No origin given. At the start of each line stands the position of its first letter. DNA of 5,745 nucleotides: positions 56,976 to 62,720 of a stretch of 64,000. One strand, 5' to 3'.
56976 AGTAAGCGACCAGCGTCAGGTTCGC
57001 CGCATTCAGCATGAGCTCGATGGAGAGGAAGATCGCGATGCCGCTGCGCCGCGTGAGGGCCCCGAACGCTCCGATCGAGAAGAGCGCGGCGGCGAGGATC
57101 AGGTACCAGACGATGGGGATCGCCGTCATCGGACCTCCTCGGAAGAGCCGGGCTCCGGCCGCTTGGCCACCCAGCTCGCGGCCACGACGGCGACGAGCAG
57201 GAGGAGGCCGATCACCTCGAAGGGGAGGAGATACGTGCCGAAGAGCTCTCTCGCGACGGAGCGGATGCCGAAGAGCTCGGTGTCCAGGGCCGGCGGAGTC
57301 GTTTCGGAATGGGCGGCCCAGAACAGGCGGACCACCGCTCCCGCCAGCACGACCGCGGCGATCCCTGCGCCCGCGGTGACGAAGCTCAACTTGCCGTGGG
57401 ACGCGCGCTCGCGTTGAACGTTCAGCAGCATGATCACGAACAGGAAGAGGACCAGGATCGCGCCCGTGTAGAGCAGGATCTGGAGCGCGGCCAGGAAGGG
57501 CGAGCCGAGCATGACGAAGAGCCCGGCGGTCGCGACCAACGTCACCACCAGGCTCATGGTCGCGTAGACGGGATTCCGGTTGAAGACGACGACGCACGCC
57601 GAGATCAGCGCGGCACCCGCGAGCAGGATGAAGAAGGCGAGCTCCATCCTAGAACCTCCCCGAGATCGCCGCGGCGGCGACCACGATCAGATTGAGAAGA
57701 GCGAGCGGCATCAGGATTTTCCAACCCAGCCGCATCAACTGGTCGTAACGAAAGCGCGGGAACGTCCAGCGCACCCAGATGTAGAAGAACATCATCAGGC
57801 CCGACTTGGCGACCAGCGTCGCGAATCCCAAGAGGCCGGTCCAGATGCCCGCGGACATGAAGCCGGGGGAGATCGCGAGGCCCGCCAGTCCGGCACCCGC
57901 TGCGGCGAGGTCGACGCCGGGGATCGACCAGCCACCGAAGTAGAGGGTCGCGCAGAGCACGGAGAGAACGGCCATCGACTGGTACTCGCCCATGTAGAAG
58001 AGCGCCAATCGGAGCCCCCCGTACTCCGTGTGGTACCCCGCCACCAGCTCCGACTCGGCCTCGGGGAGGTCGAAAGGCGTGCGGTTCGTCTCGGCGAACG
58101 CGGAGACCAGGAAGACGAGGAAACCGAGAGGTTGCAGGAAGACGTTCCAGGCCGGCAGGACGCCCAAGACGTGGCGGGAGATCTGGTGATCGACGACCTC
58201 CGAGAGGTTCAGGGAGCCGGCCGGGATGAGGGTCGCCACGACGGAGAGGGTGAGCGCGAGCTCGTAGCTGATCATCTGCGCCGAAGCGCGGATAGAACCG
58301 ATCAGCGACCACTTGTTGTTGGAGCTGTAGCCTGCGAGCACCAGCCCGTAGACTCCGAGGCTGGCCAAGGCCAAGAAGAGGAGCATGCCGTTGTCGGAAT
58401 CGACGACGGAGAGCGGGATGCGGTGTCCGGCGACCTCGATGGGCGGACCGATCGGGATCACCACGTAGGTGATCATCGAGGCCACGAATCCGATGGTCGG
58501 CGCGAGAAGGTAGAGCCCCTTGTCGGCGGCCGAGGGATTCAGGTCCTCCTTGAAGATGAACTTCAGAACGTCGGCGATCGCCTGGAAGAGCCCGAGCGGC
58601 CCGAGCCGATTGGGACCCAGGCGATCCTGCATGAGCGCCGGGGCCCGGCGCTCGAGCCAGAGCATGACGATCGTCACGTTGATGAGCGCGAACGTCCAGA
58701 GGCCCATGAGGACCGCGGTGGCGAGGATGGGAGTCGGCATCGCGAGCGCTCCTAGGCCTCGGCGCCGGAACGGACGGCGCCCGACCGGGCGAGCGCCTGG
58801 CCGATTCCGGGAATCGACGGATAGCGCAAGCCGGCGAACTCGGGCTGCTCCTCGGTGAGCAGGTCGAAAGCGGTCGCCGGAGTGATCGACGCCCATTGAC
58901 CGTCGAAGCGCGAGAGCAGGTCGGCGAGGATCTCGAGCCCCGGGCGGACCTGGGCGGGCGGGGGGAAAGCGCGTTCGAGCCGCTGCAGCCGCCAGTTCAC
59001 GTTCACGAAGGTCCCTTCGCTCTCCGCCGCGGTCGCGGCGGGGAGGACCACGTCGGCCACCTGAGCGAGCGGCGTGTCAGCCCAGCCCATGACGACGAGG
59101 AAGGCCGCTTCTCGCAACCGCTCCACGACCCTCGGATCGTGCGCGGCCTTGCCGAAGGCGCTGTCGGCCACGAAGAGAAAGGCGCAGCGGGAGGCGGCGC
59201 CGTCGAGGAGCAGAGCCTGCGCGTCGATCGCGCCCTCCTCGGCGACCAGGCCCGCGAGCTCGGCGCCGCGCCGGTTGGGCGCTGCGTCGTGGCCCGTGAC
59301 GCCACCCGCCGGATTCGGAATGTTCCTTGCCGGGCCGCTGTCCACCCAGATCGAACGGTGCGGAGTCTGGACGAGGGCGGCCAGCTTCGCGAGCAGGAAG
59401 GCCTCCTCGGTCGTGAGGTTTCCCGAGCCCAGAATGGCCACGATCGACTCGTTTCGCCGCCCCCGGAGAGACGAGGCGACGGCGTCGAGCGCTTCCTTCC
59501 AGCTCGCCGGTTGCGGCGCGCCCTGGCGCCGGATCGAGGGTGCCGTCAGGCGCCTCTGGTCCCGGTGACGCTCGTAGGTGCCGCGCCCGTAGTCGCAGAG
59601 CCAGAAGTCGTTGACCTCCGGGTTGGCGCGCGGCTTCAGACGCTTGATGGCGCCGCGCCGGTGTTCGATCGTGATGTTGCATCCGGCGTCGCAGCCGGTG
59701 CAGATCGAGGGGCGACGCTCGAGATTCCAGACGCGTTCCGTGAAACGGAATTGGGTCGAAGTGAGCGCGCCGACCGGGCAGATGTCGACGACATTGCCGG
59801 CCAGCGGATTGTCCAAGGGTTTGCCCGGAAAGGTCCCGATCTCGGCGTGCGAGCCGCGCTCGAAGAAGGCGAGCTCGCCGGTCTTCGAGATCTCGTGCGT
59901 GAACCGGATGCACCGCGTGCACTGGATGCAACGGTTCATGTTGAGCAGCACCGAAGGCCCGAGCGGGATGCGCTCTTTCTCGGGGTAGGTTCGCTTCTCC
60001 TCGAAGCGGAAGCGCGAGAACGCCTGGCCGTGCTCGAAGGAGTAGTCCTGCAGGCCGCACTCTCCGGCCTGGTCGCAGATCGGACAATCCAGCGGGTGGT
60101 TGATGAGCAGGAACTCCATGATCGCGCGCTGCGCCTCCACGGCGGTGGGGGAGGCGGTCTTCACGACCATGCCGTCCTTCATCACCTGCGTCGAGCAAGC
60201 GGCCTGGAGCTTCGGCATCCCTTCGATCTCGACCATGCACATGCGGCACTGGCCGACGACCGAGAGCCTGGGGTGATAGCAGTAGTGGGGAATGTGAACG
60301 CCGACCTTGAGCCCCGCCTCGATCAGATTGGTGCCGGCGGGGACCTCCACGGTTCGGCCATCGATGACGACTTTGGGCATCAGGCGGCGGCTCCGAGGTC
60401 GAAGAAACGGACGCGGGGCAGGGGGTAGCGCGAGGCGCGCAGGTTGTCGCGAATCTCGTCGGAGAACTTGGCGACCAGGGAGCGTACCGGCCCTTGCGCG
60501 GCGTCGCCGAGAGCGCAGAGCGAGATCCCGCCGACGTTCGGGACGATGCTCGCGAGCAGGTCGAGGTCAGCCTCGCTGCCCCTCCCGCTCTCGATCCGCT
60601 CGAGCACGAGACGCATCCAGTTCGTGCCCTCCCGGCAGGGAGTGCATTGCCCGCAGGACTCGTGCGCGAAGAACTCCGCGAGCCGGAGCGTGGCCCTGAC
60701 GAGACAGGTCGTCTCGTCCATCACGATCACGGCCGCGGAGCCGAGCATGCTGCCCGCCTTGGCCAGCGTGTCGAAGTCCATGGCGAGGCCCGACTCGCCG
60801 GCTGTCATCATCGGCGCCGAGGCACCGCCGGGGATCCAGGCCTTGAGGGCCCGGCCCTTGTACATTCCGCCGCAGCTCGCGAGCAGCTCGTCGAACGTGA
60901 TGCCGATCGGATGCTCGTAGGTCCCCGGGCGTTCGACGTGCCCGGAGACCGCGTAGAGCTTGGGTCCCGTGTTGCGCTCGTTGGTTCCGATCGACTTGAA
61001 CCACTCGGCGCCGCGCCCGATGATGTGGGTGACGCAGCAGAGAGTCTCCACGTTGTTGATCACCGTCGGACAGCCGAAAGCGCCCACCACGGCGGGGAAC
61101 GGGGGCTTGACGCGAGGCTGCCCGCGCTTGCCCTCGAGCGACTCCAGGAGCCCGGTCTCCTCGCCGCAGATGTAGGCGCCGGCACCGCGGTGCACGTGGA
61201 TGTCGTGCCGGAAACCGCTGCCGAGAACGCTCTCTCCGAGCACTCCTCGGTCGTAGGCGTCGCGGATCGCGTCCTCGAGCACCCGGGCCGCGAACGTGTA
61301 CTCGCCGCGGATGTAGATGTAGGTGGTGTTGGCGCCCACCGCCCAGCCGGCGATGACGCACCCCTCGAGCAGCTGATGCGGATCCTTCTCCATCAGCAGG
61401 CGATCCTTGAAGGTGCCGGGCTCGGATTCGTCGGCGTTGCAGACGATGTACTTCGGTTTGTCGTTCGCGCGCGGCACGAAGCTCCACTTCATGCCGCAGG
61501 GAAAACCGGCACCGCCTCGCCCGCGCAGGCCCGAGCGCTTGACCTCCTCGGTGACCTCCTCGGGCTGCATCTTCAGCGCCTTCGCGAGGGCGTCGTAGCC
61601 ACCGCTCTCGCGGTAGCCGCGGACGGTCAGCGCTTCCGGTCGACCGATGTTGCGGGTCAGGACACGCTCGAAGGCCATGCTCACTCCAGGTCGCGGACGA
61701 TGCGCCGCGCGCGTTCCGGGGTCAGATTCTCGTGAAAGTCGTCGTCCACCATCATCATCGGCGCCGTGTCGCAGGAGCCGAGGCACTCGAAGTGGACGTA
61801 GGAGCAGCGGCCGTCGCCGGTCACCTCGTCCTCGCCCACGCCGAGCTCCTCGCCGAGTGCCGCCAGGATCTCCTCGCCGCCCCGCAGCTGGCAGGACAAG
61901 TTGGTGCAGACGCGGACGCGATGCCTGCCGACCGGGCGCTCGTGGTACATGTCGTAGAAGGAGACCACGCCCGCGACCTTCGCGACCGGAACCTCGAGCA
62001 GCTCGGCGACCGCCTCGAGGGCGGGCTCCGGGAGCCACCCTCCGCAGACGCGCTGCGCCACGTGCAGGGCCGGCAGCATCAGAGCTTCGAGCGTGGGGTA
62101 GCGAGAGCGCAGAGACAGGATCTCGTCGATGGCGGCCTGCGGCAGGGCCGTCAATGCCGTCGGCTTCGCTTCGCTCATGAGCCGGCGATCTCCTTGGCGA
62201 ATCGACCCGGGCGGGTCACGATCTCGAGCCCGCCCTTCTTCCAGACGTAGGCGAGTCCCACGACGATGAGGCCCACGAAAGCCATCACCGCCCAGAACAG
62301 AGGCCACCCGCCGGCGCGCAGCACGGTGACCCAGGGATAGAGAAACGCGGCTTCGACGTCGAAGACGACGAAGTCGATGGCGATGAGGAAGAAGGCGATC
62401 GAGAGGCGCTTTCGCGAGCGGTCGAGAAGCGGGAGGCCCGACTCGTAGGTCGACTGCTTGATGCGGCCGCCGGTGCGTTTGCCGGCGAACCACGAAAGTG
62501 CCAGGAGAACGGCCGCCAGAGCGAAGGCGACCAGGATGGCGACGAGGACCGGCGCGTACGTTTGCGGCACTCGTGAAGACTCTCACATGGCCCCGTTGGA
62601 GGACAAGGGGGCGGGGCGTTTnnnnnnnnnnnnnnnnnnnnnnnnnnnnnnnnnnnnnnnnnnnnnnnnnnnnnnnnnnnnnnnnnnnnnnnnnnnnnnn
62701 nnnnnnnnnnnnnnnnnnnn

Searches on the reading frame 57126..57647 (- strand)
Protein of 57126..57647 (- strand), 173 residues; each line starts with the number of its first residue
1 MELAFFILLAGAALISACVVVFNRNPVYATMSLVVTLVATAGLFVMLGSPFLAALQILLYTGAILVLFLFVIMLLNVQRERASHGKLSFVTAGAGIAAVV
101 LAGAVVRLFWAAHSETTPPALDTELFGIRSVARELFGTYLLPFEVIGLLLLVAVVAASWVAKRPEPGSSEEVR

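Call 78: search_protein_families(library=pfam, proteins=[window:57126-57647:-], max_evalue=0.00001)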
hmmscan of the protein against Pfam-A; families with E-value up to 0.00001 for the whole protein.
window:57126-57647:- (173 aa): 1 family
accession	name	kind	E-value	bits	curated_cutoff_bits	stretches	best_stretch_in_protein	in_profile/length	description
PF00499.25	Oxidored_q3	-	1.2e-36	126.1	33.2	1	16-157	1-143/146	NADH-ubiquinone/plastoquinone oxidoreductase chain 6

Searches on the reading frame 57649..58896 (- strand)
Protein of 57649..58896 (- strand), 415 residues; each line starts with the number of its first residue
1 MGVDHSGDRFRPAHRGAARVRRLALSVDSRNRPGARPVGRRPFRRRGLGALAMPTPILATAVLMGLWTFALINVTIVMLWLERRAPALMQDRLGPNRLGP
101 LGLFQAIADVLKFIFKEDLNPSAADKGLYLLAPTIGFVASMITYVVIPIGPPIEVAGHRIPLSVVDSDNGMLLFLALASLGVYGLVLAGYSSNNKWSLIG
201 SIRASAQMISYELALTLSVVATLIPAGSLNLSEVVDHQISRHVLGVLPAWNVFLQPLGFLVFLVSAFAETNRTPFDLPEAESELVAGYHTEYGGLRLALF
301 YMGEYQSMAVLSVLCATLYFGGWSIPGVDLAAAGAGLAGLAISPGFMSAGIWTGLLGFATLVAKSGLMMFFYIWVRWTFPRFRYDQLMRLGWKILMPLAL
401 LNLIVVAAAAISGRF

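Call 78: search_protein_families(library=pfam, proteins=[window:57649-58896:-], max_evalue=0.00001)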
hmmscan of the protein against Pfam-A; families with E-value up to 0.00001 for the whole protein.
window:57649-58896:- (415 aa): 1 family
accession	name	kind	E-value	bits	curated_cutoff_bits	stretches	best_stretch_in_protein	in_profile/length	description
PF00146.26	NADHdh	-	2.3e-112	375.7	27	1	66-407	6-298/298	NADH dehydrogenase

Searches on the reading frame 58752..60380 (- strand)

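Call 78: search_protein_families(library=pfam, proteins=[window:58752-60380:-], max_evalue=0.00001)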
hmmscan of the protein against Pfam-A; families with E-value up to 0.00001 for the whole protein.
window:58752-60380:- (542 aa): 7 families
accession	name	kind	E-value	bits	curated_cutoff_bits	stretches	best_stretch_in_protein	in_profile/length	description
PF22117.2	Fer4_Nqo3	-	2.5e-27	95.3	27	1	141-207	1-67/67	NADH-quinone oxidoreductase subunit 3, ferredoxin-like domain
PF00384.28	Molybdopterin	-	8e-24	84.8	24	2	398-490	258-352/353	Molybdopterin oxidoreductase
PF13510.11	Fer2_4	-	3.6e-19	69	22.8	1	4-77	6-81/82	2Fe-2S iron-sulfur cluster binding domain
PF10588.14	NADH-G_4Fe-4S_3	-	4.6e-16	58.5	27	1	84-119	1-36/40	NADH-ubiquinone oxidoreductase-G iron-sulfur binding region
PF00111.32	Fer2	-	1.2e-07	32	21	1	8-56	7-52/77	2Fe-2S iron-sulfur cluster binding domain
PF22151.2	Fer4_NDSU1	-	1.6e-06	28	23.8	1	233-269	14-50/51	NADH-ubiquinone oxidoreductase NDSU1/NuoG-like, 4Fe-4S domain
PF04879.21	Molybdop_Fe4S4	-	2.9e-06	27.6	22.7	1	223-271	4-52/55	Molybdopterin oxidoreductase Fe4S4 domain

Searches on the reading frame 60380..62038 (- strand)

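Call 78: search_protein_families(library=pfam, proteins=[window:60380-62038:-], max_evalue=0.00001)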
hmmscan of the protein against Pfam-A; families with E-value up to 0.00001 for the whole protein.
window:60380-62038:- (552 aa): 4 families
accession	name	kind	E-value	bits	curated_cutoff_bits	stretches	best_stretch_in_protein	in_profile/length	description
PF01512.22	Complex1_51K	-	1.9e-51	174.4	31.2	1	166-337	1-149/150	Nuo51 FMN-binding domain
PF10589.14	NADH_4Fe-4S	-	4.1e-29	100.7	23.5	1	449-531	2-84/85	NADH-ubiquinone oxidoreductase-F iron-sulfur binding region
PF10531.15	SLBB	-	5.9e-09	36.1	27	1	362-396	2-36/55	SLBB domain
PF22461.2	SLBB_2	-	5e-07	30.2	27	1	360-423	1-66/79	SLBB domain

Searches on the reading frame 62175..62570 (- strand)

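Call 78: search_protein_families(library=pfam, proteins=[window:62175-62570:-], max_evalue=0.00001)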
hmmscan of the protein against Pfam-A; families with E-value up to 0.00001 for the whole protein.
window:62175-62570:- (131 aa): 1 family
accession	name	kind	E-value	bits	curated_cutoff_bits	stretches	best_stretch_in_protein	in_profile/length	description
PF00507.24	Oxidored_q4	-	6e-28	97.4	23.3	1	20-116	2-98/99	NADH-ubiquinone/plastoquinone oxidoreductase, chain 3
